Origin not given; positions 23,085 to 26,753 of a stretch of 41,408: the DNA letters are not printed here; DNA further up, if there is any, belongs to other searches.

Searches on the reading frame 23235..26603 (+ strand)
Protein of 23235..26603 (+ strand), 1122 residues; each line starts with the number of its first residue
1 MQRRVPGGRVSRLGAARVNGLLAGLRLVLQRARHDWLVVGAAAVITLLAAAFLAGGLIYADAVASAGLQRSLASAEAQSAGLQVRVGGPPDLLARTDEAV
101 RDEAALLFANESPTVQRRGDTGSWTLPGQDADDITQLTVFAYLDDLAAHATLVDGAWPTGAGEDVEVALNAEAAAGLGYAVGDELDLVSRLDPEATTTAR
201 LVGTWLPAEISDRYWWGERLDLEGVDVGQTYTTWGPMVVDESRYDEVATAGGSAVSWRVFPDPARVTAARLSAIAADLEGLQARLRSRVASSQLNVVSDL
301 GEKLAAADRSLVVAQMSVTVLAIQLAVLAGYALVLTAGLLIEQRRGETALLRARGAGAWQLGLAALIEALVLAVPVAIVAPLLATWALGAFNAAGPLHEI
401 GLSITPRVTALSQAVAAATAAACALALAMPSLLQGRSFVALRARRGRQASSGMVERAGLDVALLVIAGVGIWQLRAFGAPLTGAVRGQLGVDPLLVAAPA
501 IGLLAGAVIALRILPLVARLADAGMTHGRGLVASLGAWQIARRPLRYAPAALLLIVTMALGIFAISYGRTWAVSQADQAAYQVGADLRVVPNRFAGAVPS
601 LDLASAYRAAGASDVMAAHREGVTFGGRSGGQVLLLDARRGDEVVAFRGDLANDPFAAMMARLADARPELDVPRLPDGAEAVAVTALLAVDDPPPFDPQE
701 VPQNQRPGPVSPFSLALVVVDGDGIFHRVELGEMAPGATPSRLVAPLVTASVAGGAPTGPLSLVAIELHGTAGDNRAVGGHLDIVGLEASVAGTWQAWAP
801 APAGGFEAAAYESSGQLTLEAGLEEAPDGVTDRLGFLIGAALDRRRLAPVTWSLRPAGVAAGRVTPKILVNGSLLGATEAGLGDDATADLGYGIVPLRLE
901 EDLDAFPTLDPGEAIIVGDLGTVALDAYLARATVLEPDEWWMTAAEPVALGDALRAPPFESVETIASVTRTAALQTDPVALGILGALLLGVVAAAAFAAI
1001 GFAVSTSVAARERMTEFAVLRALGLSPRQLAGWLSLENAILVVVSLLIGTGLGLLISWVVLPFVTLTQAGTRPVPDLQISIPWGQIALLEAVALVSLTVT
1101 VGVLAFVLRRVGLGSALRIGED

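Call 67: search_protein_families(library=pfam, proteins=[window:23235-26603:+], max_evalue=0.0001)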
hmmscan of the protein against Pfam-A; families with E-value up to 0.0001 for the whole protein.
window:23235-26603:+ (1122 aa): 1 family
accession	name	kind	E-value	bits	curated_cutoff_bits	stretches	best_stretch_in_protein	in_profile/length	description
PF02687.27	FtsX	-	5.4e-19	68.9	25.5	2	991-1109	4-116/120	FtsX-like permease C-terminal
